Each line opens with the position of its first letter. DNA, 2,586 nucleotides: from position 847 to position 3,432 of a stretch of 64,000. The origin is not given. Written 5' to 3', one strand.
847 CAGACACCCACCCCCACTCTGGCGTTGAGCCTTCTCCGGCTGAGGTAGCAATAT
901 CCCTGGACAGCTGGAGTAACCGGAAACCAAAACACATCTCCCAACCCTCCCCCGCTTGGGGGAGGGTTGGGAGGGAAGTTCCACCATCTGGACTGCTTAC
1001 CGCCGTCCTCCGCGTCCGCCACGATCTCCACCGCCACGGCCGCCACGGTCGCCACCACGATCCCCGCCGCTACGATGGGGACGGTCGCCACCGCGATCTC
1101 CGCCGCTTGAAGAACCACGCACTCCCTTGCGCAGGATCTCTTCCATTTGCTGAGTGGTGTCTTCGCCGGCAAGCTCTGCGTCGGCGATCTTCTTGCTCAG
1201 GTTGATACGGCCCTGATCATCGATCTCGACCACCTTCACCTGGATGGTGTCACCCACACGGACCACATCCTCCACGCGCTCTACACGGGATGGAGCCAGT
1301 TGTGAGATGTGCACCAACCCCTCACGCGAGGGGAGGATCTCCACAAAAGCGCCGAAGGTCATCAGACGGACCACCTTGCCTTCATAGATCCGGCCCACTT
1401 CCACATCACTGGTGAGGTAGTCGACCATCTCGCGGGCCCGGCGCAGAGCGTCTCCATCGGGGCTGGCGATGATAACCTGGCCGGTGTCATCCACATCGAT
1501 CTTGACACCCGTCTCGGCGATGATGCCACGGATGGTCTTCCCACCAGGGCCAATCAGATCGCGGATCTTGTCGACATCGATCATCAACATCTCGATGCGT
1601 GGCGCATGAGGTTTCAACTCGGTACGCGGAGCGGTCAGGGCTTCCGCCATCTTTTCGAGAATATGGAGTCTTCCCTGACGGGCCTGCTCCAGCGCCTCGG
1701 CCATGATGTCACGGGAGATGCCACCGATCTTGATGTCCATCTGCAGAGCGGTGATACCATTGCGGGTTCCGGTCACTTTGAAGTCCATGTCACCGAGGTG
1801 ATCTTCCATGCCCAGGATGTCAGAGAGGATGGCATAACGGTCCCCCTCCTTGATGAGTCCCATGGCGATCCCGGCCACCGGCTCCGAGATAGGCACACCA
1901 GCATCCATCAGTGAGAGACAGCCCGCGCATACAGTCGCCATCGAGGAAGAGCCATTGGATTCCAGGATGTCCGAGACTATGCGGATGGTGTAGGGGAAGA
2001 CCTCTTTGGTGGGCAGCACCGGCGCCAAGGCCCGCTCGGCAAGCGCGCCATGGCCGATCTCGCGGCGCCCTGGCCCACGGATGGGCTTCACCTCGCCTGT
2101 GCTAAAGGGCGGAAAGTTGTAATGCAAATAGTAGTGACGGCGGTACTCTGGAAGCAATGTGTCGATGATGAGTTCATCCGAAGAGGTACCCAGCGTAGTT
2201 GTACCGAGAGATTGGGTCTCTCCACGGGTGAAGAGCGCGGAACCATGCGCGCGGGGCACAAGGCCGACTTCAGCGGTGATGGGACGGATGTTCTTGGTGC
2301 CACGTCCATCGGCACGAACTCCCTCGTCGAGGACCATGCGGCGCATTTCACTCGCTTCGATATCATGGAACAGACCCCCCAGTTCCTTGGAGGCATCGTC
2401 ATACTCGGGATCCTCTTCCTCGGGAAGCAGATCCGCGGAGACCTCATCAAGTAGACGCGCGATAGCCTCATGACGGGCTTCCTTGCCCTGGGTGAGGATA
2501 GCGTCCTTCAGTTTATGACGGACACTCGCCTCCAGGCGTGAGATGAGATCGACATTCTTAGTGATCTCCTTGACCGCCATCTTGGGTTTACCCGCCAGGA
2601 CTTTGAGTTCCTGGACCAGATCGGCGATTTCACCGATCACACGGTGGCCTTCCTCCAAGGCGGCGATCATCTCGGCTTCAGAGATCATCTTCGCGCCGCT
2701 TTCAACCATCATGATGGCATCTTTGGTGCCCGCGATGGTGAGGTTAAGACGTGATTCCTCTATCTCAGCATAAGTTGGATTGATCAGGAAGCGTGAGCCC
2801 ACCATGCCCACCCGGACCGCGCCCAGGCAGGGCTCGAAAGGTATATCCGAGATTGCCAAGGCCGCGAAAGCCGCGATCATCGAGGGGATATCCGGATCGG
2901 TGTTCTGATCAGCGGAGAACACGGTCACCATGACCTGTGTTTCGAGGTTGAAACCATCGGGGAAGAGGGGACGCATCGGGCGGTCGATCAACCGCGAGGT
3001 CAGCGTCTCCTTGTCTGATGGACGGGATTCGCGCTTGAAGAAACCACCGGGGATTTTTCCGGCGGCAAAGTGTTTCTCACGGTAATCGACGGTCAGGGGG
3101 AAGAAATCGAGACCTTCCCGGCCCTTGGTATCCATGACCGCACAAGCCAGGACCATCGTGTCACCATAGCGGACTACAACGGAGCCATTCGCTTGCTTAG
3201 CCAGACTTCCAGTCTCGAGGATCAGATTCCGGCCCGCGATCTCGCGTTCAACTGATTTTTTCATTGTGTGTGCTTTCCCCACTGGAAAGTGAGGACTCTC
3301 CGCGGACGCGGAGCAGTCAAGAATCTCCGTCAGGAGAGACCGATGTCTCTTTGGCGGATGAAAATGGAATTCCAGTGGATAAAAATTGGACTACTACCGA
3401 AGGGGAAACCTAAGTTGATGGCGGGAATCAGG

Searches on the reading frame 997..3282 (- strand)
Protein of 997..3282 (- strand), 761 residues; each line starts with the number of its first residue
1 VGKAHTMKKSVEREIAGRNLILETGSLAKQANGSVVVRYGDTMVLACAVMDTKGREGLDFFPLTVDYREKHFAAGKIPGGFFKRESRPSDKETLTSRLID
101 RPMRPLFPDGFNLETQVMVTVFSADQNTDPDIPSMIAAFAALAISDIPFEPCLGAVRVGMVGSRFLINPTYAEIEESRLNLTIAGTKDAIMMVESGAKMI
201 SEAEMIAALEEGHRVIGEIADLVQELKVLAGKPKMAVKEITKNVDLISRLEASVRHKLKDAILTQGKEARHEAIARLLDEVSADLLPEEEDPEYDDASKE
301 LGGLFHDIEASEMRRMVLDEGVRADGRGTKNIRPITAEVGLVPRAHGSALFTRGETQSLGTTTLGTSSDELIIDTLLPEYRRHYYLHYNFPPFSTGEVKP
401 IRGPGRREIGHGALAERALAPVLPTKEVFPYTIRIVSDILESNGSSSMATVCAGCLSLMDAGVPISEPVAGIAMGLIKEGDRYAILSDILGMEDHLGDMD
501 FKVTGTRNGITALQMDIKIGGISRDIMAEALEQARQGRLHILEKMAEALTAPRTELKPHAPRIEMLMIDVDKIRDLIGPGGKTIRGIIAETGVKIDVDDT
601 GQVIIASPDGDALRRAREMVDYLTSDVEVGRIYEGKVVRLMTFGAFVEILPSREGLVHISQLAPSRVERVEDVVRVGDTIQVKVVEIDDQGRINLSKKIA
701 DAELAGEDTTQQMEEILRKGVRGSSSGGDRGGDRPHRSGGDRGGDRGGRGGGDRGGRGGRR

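Call 46: search_protein_families(library=ncbifam, proteins=[window:997-3282:-], max_evalue=1e-10)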
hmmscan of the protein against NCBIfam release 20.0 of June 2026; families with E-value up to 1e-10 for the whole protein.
window:997-3282:- (761 aa): 16 families
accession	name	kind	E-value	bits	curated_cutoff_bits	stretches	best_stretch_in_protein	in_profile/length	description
TIGR03591.1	polynuc_phos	equivalog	0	1020.2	525.05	1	15-698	2-687/689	polyribonucleotide nucleotidyltransferase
NF008805.1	PRK11824.1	equivalog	8.3e-302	1002.7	471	1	12-698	3-681/683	polyribonucleotide nucleotidyltransferase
TIGR02696.1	pppGpp_PNP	exception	2.4e-195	651.1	1106.75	1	18-695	17-718/720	guanosine pentaphosphate synthetase I/polyribonucleotide nucleotidyltransferase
TIGR02065.1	ECX1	equivalog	9.6e-33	113.4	318.7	1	316-549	2-226/230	exosome complex exonuclease Rrp41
NF005208.0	PRK06676.1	equivalog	9.9e-23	80.7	368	1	623-712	272-363/391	30S ribosomal protein S1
NF000907.0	PRK00087.1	equivalog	3.6e-21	75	624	1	627-714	561-650/671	bifunctional 4-hydroxy-3-methylbut-2-enyl diphosphate reductase/30S ribosomal protein S1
NF010379.0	PRK13806.1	equivalog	7.9e-21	74.2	648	1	614-701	187-279/491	30S ribosomal protein S1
NF005973.0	PRK08059.1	equivalog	8.6e-19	67.9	148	1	625-712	3-91/123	S1 domain-containing post-transcriptional regulator GSP13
NF006363.0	PRK08582.1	equivalog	1.4e-17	64.1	171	1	627-715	3-91/140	S1 domain-containing RNA-binding protein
NF005911.0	PRK07899.1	equivalog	1.6e-17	63.4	691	1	627-708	291-373/486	30S ribosomal protein S1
NF040579.1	S1_dom_CvfD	subfamily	4.7e-17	62.3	117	1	628-706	2-81/113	CvfD/Ygs/GSP13 family RNA-binding post-transcriptional regulator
NF004473.0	PRK05807.1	equivalog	5.9e-17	62.3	178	1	627-702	3-77/136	S1 domain-containing RNA-binding protein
NF004952.0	PRK06299.1-2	equivalog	8.1e-15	54.1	524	1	625-698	214-287/580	30S ribosomal protein S1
NF004953.0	PRK06299.1-3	equivalog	8.2e-13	47.5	720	1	620-698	289-369/580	30S ribosomal protein S1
TIGR00717.1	rpsA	equivalog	1e-11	44.1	577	1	626-698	269-343/516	30S ribosomal protein S1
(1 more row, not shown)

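Call 47: search_protein_families(library=padloc, proteins=[window:997-3282:-], max_evalue=0.00001)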
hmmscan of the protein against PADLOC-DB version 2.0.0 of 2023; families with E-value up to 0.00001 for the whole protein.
window:997-3282:- (761 aa): 0 families

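Call 48: find_homologous_proteins(query=window:997-3282:-, max_evalue=1e-100)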
Query window:997-3282:- (761 aa): 8000 proteins with E <= 1e-100 among 8000 candidates; the best 120 are listed.
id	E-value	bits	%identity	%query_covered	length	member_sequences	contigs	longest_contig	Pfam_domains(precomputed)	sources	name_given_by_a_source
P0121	0.0e+0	1551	94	94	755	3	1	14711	PF00013.36,PF03725.21,PF00575.30,PF03726.20,PF01138.28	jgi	jgi:polyribonucleotide nucleotidyltransferase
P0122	0.0e+0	1512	93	94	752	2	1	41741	PF00013.36,PF03725.21,PF00575.30,PF03726.20,PF01138.28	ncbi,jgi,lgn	-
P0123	0.0e+0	1438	87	96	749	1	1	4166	PF00013.36,PF03725.21,PF00575.30,PF03726.20,PF01138.28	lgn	-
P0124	0.0e+0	1437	87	96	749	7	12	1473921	PF00013.36,PF03725.21,PF00575.30,PF03726.20,PF01138.28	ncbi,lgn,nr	ncbi:polyribonucleotide nucleotidyltransferase [bacterium]|nr:polyribonucleotide nucleotidyltransfer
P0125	0.0e+0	1419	86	96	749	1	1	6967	PF00013.36,PF03725.21,PF00575.30,PF03726.20,PF01138.28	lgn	-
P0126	0.0e+0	1414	86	98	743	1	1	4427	PF00013.36,PF03725.21,PF00575.30,PF03726.20,PF01138.28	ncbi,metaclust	ncbi:MAG: Polyribonucleotide nucleotidyltransferase, partial [Candidatus Hinthialibacteria bacterium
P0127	0.0e+0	1337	83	94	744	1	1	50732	PF00013.36,PF03725.21,PF00575.30,PF03726.20,PF01138.28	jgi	jgi:polyribonucleotide nucleotidyltransferase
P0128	0.0e+0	1220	74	93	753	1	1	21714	PF00013.36,PF03725.21,PF22675.3,PF00575.30,PF03726.20,PF01138.28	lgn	-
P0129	0.0e+0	1220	76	93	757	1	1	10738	PF00013.36,PF03725.21,PF22675.3,PF00575.30,PF03726.20,PF01138.28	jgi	jgi:polyribonucleotide nucleotidyltransferase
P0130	0.0e+0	1214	75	93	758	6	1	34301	PF00013.36,PF03725.21,PF00575.30,PF03726.20,PF01138.28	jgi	jgi:polyribonucleotide nucleotidyltransferase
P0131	0.0e+0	1211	74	93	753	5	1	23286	PF00013.36,PF03725.21,PF22675.3,PF00575.30,PF03726.20,PF01138.28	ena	-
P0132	0.0e+0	1199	72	94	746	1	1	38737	PF00013.36,PF03725.21,PF00575.30,PF03726.20,PF01138.28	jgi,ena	-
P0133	0.0e+0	1186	72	98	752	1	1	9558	PF00013.36,PF03725.21,PF22675.3,PF00575.30,PF03726.20,PF01138.28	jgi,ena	-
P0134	1.8e-275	934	61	91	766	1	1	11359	PF00013.36,PF03725.21,PF00575.30,PF03726.20,PF01138.28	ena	-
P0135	1.2e-271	922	58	99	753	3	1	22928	PF00013.36,PF03725.21,PF00575.30,PF03726.20,PF01138.28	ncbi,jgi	jgi:polyribonucleotide nucleotidyltransferase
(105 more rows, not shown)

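Call 50: find_encoding_contigs(protein=P0124, flank=2000, max_places=3)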
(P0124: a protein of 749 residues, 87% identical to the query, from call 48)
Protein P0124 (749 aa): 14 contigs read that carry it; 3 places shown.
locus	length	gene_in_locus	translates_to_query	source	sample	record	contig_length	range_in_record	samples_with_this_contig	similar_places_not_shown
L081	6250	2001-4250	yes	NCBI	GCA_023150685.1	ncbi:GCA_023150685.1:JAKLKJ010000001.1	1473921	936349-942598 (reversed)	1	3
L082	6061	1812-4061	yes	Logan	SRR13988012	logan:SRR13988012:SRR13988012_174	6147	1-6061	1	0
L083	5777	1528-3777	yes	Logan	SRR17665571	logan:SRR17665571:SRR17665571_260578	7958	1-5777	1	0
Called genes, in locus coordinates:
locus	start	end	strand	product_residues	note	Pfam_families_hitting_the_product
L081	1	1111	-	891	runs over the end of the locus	PF08450:SGL (faint), PF25174:Beta-prop_THOC3 (faint), PF21783:YNCE (faint), PF22494:choice_anch_I (faint), PF10282:Lactonase (weak), PF04185:Phosphoesterase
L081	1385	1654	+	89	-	PF00312:Ribosomal_S15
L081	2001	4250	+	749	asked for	PF01138:RNase_PH, PF03725:RNase_PH_C, PF03726:PNPase, PF01138:RNase_PH, PF00013:KH_1, PF00575:S1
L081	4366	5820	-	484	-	PF04055:Radical_SAM, PF13186:SPASM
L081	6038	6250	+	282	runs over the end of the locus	PF13369:Transglut_core2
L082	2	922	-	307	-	?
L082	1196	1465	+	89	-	PF00312:Ribosomal_S15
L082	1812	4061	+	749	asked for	PF01138:RNase_PH, PF03725:RNase_PH_C, PF03726:PNPase, PF01138:RNase_PH, PF00013:KH_1, PF00575:S1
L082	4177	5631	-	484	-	PF04055:Radical_SAM, PF13186:SPASM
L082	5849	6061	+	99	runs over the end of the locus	?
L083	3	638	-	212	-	?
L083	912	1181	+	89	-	PF00312:Ribosomal_S15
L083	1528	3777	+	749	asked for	PF01138:RNase_PH, PF03725:RNase_PH_C, PF03726:PNPase, PF01138:RNase_PH, PF00013:KH_1, PF00575:S1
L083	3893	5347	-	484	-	PF04055:Radical_SAM, PF13186:SPASM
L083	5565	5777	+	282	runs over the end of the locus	PF13369:Transglut_core2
